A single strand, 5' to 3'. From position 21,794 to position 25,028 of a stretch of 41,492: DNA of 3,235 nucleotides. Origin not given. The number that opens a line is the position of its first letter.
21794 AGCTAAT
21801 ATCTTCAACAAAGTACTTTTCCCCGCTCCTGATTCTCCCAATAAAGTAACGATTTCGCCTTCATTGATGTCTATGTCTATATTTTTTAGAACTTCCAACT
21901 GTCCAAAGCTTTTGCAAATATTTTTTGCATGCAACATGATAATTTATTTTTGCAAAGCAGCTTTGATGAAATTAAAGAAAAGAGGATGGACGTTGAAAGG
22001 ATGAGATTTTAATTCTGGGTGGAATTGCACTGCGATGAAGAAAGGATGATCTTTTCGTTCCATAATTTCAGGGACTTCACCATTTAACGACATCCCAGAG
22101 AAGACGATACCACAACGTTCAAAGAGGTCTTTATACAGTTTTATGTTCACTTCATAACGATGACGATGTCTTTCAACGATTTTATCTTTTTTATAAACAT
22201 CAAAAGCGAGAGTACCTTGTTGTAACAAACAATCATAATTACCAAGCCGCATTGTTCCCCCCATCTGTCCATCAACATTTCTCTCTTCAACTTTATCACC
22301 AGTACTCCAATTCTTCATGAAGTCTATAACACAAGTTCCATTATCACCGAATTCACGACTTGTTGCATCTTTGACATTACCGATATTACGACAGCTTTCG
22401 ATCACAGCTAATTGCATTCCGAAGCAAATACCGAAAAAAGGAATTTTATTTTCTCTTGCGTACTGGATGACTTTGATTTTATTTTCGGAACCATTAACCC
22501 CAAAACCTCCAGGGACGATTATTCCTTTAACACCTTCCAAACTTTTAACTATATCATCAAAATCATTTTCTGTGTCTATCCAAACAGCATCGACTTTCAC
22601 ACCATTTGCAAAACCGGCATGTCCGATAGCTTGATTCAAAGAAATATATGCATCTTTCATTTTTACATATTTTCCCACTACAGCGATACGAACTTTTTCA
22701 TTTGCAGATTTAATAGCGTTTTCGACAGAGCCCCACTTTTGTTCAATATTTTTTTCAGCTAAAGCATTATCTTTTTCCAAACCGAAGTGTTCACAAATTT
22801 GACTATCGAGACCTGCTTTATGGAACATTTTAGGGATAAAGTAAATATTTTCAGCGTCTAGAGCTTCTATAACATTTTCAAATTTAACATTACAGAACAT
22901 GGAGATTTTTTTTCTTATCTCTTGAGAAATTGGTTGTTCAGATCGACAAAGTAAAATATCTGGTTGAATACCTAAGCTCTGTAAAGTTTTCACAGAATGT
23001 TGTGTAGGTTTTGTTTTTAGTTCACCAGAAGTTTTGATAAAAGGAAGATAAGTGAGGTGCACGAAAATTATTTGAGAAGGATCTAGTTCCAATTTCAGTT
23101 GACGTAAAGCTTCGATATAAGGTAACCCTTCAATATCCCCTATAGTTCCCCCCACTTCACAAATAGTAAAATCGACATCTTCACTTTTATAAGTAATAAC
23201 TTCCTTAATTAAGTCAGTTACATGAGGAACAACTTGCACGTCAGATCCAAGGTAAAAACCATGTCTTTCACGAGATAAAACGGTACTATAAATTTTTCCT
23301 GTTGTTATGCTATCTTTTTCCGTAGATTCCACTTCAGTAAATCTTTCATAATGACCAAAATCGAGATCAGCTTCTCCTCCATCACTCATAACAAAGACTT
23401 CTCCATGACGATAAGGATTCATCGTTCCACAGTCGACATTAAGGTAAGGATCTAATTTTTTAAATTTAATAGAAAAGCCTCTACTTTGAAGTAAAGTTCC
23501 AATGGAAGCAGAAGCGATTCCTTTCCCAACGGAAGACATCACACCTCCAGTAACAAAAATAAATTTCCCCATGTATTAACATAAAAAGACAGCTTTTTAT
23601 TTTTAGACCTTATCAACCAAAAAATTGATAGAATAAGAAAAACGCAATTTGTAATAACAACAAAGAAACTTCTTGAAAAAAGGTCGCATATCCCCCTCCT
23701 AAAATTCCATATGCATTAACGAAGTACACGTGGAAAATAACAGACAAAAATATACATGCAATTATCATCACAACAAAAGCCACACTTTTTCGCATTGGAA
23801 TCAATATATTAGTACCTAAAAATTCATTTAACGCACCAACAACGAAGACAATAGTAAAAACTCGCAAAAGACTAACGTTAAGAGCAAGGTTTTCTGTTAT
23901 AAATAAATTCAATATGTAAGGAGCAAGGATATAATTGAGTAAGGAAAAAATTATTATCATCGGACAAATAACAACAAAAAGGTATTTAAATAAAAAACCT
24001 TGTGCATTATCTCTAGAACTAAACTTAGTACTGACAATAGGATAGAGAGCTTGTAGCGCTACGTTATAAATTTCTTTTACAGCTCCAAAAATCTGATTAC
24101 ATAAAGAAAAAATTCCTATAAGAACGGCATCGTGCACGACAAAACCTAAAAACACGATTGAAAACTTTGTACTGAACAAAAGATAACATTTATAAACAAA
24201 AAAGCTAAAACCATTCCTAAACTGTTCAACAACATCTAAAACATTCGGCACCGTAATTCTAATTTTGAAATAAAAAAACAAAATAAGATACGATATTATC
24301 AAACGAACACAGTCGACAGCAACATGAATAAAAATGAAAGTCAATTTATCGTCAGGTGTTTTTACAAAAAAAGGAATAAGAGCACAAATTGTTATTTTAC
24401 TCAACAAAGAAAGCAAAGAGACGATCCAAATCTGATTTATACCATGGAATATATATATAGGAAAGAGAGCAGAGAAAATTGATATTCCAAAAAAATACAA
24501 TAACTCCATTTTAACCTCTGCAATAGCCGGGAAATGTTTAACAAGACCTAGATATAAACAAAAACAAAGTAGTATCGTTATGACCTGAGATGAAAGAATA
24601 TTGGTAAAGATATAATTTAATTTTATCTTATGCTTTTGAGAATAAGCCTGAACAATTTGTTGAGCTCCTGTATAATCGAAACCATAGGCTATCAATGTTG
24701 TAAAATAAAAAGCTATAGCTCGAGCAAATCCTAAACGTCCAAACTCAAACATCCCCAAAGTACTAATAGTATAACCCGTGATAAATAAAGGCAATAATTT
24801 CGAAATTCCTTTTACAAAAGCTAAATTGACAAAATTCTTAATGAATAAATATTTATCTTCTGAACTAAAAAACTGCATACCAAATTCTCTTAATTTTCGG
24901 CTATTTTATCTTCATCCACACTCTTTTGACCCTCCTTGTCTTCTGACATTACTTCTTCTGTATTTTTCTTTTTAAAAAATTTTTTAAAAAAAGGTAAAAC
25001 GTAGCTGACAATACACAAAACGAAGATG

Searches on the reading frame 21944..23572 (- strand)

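Call 41: search_protein_families(library=pfam, proteins=[window:21944-23572:-], max_evalue=0.00001)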
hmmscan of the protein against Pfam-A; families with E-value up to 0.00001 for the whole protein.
window:21944-23572:- (542 aa): 3 families
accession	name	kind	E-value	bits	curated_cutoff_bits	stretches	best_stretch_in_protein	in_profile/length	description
PF06418.20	CTP_synth_N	-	9.8e-118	392.7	26.1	1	3-265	1-265/265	CTP synthase N-terminus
PF00117.34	GATase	-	1e-40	139.9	22.8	1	305-537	2-189/190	Glutamine amidotransferase class-I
PF07722.19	Peptidase_C26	-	2.9e-06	27.6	20.5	0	365-389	94-118/219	Peptidase C26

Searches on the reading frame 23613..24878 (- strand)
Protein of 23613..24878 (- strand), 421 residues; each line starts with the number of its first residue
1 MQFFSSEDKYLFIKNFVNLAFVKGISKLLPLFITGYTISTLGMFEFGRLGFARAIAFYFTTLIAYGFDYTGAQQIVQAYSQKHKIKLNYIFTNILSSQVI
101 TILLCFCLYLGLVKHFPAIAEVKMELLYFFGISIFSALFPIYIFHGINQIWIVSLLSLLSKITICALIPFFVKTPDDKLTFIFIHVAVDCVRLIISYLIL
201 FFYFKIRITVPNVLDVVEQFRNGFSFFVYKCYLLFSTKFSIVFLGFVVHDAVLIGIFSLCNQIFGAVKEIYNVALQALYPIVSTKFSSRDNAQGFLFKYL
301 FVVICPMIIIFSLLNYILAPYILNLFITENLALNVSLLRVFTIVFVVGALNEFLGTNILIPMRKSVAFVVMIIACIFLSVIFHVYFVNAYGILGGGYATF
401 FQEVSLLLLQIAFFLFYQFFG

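Call 41: search_protein_families(library=pfam, proteins=[window:23613-24878:-], max_evalue=0.00001)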
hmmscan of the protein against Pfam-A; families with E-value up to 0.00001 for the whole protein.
window:23613-24878:- (421 aa): 1 family
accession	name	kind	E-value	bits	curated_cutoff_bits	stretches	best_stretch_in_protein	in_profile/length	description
PF01943.22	Polysacc_synt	-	2.9e-23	83.1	28.2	1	13-283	2-271/274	Polysaccharide biosynthesis protein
